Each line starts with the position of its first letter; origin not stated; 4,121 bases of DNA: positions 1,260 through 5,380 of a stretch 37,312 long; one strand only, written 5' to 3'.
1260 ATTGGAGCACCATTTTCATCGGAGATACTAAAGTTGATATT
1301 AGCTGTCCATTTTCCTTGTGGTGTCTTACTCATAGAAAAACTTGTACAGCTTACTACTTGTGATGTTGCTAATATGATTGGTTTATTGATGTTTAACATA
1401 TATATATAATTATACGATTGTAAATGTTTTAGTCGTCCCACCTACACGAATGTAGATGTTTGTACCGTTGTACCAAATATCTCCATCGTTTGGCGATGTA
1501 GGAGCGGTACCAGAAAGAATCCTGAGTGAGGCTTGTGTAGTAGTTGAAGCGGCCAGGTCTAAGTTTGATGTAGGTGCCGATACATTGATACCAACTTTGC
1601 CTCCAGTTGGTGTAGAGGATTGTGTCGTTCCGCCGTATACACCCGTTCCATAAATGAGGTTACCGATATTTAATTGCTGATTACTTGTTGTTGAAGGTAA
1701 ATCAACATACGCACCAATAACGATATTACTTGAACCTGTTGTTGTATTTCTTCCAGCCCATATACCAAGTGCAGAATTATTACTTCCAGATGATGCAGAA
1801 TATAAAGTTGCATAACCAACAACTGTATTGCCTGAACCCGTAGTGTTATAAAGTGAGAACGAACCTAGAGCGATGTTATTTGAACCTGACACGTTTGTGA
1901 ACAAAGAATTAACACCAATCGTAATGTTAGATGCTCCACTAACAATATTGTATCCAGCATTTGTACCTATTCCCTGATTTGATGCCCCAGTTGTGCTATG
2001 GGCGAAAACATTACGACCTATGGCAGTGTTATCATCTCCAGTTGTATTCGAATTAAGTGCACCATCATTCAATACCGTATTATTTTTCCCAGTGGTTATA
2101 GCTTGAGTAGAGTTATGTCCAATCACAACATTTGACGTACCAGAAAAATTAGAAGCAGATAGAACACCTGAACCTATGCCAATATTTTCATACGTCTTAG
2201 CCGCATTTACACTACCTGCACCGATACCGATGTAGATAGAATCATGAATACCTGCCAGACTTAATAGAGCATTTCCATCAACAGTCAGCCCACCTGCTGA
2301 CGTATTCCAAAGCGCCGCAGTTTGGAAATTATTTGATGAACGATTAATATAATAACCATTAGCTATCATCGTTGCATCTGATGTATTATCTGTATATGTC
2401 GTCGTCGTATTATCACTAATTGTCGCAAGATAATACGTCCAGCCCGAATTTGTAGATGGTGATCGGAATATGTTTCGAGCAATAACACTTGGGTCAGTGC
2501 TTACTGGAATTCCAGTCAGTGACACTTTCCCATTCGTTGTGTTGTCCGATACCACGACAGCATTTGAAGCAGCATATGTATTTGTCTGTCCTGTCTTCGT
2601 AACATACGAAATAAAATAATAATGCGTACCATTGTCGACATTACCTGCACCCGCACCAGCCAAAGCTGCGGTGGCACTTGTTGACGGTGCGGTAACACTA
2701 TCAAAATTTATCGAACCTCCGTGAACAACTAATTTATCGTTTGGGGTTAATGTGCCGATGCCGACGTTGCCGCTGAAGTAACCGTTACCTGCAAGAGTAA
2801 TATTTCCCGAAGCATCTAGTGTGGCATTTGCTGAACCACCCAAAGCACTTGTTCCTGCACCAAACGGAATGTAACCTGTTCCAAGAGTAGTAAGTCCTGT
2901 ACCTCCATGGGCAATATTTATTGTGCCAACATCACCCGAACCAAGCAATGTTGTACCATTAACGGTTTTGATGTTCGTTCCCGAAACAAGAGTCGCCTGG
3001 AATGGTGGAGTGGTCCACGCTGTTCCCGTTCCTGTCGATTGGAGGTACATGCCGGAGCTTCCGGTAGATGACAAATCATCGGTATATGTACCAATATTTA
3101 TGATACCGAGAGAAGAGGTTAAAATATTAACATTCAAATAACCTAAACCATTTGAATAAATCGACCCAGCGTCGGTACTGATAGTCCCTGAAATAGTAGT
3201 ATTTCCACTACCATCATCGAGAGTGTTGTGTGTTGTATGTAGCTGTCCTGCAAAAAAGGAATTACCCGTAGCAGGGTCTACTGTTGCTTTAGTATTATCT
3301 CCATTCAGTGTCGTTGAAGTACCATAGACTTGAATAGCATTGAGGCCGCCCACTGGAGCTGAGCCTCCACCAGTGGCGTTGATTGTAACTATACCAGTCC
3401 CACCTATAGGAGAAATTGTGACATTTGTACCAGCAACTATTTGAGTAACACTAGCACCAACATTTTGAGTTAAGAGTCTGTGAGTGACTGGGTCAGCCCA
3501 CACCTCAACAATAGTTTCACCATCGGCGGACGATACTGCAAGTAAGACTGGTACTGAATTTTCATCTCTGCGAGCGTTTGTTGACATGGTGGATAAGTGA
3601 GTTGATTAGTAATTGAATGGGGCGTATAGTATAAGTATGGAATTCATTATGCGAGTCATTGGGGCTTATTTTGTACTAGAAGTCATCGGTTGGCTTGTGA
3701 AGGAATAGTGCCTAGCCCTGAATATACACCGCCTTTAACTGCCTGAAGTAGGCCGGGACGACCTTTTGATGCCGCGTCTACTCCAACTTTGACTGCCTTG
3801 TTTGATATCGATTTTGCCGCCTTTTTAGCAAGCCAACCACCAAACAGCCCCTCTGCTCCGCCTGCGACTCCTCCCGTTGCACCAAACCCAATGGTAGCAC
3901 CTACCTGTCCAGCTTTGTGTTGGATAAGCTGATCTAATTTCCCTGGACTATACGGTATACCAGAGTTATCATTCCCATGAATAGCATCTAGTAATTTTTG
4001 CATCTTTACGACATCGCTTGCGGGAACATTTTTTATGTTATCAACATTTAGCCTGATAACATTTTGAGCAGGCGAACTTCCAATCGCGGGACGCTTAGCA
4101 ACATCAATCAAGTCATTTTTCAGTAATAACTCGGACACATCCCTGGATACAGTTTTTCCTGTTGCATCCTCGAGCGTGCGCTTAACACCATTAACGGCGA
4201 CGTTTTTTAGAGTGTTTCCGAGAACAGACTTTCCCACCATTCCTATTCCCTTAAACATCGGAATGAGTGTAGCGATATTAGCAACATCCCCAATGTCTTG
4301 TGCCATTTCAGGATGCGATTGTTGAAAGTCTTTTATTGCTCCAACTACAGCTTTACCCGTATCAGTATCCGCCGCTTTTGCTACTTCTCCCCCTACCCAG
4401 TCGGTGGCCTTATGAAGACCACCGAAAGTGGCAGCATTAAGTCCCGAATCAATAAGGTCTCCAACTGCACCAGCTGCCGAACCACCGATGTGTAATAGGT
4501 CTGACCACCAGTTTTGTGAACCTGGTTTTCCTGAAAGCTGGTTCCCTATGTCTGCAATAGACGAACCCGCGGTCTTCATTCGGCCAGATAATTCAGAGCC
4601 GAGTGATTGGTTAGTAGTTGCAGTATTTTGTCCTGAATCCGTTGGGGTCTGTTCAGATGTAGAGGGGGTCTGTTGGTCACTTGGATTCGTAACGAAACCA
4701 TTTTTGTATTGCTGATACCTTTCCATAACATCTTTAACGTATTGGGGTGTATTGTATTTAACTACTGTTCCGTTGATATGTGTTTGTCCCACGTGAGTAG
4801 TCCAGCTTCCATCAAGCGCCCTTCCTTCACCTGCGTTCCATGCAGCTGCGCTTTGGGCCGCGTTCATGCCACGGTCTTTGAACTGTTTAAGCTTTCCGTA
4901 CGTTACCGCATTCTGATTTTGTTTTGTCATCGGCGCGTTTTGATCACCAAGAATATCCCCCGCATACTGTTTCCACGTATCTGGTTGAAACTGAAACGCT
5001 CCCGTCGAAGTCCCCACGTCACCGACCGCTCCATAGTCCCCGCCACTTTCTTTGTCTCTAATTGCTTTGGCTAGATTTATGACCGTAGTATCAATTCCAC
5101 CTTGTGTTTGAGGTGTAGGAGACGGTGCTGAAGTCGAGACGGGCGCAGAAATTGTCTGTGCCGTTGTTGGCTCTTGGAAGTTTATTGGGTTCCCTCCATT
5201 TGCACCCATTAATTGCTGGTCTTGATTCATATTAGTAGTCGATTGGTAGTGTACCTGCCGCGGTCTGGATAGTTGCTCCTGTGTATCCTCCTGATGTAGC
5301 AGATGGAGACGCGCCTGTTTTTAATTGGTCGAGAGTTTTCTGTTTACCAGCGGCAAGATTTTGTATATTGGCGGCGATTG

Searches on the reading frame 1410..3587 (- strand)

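Call 7: search_protein_families(library=phrogs, proteins=[window:1410-3587:-], max_evalue=0.001)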
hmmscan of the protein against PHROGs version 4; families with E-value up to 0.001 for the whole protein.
window:1410-3587:- (725 aa): 4 families
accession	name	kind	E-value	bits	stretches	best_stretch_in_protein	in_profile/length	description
phrog_6002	-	head and packaging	1.3e-16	60.4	2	552-652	700-800/1183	virion structural protein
phrog_4636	-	tail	1.8e-13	50.8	3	529-627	230-340/763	tail spike protein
phrog_23837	-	head and packaging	2.3e-11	44.3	1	400-642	152-387/507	virion structural protein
phrog_511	-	head and packaging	3.8e-05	23.2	1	299-404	439-546/862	internal virion protein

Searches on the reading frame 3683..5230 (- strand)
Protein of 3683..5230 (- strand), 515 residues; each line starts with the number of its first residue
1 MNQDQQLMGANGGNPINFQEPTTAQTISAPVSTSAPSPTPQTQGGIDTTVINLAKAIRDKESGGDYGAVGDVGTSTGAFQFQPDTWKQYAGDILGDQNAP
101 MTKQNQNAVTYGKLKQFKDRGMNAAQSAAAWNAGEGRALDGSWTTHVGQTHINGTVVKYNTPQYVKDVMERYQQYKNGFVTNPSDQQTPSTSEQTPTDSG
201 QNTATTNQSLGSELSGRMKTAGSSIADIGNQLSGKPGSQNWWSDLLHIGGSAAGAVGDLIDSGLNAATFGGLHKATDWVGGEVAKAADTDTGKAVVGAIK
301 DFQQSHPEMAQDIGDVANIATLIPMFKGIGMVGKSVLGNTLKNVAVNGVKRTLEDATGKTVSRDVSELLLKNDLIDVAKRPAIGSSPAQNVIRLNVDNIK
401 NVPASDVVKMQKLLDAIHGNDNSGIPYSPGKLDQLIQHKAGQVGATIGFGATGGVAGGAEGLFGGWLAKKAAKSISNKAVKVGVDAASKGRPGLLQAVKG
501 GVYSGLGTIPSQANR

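Call 7: search_protein_families(library=phrogs, proteins=[window:3683-5230:-], max_evalue=0.001)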
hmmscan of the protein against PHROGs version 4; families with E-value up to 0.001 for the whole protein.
window:3683-5230:- (515 aa): 0 families

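Call 84: search_protein_families(library=pfam, proteins=[window:3683-5230:-], max_evalue=0.001)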
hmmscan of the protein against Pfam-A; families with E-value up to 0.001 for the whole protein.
window:3683-5230:- (515 aa): 1 family
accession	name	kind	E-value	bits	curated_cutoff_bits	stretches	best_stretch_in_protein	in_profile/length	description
PF06737.19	Transglycosylas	-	0.00021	22.3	27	1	55-109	8-61/77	Transglycosylase-like domain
